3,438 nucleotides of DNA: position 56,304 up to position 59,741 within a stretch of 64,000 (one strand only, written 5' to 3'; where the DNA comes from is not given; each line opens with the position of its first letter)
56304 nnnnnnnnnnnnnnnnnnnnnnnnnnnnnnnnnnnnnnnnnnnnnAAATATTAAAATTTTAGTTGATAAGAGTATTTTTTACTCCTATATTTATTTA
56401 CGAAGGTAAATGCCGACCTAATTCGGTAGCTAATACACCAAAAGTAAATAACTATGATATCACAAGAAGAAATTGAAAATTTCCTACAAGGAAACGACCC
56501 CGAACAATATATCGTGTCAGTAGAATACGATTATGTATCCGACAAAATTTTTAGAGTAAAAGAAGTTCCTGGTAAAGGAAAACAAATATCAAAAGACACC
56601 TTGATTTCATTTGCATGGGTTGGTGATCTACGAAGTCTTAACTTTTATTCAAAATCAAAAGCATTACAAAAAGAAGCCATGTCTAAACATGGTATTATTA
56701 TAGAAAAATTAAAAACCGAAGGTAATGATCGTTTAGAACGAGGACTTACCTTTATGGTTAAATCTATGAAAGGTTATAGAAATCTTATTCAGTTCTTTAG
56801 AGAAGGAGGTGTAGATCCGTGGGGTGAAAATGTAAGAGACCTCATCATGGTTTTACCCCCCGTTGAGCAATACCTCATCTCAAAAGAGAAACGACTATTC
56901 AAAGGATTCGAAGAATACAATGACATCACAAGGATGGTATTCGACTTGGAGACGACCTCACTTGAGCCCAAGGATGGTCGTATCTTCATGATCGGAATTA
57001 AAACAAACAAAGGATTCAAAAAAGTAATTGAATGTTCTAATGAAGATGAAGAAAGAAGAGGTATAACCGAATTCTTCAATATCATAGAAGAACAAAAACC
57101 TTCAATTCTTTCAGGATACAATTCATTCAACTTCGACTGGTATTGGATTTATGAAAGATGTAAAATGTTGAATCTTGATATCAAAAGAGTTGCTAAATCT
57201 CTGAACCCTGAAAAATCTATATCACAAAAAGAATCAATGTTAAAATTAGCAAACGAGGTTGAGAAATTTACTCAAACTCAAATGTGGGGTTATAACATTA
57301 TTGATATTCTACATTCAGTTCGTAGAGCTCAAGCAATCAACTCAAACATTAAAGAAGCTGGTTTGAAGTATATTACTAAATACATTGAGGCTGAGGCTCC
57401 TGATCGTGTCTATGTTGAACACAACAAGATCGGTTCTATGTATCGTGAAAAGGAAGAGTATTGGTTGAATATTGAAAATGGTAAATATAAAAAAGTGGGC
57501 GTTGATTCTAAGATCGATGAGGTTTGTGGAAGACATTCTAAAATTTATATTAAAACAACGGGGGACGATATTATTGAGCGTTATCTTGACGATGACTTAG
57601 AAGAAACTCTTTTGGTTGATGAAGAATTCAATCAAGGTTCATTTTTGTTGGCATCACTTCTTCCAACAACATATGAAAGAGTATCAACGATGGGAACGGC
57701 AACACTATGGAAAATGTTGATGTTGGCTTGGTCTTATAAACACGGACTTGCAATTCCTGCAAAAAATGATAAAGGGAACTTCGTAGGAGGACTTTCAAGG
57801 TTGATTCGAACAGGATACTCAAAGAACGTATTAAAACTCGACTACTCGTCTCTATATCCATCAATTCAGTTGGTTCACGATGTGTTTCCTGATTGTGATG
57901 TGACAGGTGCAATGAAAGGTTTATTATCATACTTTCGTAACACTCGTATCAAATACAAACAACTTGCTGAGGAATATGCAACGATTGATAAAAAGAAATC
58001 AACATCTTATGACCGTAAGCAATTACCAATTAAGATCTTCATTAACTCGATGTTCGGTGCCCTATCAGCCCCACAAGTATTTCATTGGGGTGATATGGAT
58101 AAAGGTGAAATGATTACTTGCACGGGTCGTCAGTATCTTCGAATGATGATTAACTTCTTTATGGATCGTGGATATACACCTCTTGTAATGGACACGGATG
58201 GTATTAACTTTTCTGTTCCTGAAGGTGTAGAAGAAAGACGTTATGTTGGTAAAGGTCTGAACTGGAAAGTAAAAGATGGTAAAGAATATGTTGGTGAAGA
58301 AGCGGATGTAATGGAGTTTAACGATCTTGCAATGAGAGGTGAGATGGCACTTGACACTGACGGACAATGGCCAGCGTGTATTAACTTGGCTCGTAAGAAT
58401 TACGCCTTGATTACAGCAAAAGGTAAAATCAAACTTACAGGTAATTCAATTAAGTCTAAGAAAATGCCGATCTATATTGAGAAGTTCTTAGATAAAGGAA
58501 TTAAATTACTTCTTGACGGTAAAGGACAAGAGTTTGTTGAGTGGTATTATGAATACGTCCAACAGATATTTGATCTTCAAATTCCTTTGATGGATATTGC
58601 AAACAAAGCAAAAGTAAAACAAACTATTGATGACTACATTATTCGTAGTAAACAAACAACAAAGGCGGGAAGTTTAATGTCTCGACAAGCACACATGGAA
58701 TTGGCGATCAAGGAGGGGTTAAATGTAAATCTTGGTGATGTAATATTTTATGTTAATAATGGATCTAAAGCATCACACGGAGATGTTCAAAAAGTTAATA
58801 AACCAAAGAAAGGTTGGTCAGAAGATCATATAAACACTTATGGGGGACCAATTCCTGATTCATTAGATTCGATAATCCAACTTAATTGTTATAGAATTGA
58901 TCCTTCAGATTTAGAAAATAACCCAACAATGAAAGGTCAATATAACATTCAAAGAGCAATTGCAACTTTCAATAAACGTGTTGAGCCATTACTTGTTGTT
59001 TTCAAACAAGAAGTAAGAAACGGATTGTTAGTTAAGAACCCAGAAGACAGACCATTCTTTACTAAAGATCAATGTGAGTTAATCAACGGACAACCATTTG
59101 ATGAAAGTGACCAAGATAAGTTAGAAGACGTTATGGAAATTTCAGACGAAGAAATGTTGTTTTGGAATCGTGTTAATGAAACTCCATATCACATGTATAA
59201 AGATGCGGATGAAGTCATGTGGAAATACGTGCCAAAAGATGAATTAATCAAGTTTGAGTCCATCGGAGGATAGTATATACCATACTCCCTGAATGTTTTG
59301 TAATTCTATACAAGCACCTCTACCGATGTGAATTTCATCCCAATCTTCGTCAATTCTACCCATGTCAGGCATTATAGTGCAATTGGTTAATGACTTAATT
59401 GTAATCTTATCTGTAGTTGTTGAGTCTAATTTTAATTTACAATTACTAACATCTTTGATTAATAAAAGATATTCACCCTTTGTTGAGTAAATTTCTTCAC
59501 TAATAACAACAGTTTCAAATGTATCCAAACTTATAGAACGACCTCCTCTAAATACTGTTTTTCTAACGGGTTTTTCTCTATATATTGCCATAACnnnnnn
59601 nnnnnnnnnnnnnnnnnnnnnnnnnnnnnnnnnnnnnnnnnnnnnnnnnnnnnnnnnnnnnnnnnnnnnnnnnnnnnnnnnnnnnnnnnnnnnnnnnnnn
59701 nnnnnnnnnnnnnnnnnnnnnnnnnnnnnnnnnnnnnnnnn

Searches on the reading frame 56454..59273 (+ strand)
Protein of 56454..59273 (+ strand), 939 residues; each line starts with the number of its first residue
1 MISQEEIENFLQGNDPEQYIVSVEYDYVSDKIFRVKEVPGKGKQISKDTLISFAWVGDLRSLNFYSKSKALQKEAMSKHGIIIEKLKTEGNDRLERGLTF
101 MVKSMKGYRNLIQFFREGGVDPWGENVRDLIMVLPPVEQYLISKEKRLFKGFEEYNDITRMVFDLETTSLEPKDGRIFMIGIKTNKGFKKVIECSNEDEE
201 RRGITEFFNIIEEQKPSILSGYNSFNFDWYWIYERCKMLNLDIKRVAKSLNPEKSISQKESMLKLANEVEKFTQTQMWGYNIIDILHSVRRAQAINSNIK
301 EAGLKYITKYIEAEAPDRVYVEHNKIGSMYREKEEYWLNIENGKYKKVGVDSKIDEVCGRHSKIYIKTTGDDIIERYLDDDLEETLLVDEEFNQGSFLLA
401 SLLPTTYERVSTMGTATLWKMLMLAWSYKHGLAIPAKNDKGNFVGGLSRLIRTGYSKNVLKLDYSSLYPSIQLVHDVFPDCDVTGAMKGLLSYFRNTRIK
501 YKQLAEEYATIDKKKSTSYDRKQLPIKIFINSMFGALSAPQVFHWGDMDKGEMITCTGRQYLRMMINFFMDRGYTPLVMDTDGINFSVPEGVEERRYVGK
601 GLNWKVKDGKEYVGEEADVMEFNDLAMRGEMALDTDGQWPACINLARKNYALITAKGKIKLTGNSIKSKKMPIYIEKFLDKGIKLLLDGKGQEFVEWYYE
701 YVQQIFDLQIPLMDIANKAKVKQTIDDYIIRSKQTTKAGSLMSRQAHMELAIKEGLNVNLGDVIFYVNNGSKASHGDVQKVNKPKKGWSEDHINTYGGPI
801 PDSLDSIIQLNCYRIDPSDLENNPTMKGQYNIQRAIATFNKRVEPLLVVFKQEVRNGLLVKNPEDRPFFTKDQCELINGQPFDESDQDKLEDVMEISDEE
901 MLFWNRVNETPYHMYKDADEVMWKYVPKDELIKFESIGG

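Call 46: search_dna_similar(query=window:56454-59273:+, collection=phages, mode=protein, max_rows=15)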
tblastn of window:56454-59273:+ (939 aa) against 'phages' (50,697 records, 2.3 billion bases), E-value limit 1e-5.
Records with a match: 17; places in all: 17; records where one place covers at least 80% of the query: 0.
Best place of each record, by identity: <60% 17.
By first word of the organism name: Salinibacter 10; Nostoc 3; Anabaena 3; Dolichospermum 1.
By host as written in the record: Salinibacter ruber M31 4; Salinibacter ruber M8 4; - 3; Nostoc sp. PCC7210 2; Nostoc sp. FACHB-596 1; Nostoc sp. PCC 7120 = FACHB-418 1; Dolichospermum flos-aquae 1; Anabaena sp. PCC 7120 1.
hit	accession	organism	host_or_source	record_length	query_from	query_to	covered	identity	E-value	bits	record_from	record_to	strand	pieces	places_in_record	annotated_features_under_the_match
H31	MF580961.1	Salinibacter phage M31CR41-2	Salinibacter ruber M31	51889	137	791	70%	23.3%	2e-42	174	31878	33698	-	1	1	DNA polymerase elongation subunit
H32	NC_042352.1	Salinibacter phage M31CR41-2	Salinibacter ruber M31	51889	137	791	70%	23.3%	2e-42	174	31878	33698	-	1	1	DNA polymerase elongation subunit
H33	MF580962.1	Salinibacter virus M31CR41-3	Salinibacter ruber M31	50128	137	791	70%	23.3%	3e-42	174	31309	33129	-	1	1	DNA polymerase elongation subunit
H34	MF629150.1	Salinibacter phage SRUTV-1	-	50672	137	791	70%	23.3%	3e-42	174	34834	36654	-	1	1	DNA polymerase elongation subunit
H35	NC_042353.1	Salinibacter phage SRUTV-1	-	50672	137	791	70%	23.3%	3e-42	174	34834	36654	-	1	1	DNA polymerase elongation subunit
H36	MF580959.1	Salinibacter phage M8CRM-1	Salinibacter ruber M8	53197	124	728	64%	24.2%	5e-35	151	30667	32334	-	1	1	DNA polymerase elongation subunit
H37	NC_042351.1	Salinibacter phage M8CRM-1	Salinibacter ruber M8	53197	124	728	64%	24.2%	5e-35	151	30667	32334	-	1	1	DNA polymerase elongation subunit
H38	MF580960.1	Salinibacter phage M31CC-1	Salinibacter ruber M31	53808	124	728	64%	24.0%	7e-35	150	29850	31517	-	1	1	DNA polymerase elongation subunit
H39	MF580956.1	Salinibacter phage M8CC-19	Salinibacter ruber M8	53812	124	728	64%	24.0%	7e-35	150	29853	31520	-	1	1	DNA polymerase elongation subunit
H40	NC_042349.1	Salinibacter phage M8CC-19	Salinibacter ruber M8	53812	124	728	64%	24.0%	7e-35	150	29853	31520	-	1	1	DNA polymerase elongation subunit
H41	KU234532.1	Nostoc phage N1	Nostoc sp. PCC7210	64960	148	676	56%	23.7%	9e-28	127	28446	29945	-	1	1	DNA polymerase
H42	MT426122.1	Nostoc phage YongM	Nostoc sp. FACHB-596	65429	155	723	48%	27.4%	9e-17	168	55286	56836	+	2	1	DNA polymerase delta catalytic subunit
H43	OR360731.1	Anabaena phage A-1(L)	Nostoc sp. PCC 7120 = FACHB-418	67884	155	676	43%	29.7%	1e-18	171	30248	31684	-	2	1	DNA polymerase delta catalytic subunit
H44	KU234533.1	Nostoc phage A1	Nostoc sp. PCC7210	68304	155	676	43%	29.7%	1e-18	171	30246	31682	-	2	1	DNA polymerase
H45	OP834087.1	Anabaena phage YongM2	Anabaena flos-aquae FACHB-418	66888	155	593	34%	32.1%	1e-17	169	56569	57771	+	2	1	DNA polymerase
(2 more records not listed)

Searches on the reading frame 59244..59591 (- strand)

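Call 6: search_protein_families(library=phrogs, proteins=[window:59244-59591:-], max_evalue=0.01)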
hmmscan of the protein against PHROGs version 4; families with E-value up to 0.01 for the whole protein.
window:59244-59591:- (115 aa): 0 families

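Call 53: search_protein_families(library=pfam, proteins=[window:59244-59591:-], max_evalue=1)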
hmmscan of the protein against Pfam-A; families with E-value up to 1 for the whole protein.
window:59244-59591:- (115 aa): 1 family
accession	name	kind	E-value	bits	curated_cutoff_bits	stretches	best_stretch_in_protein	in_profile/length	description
PF07986.17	TBCC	-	0.034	14.4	24.8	1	44-74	5-34/120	Tubulin binding cofactor C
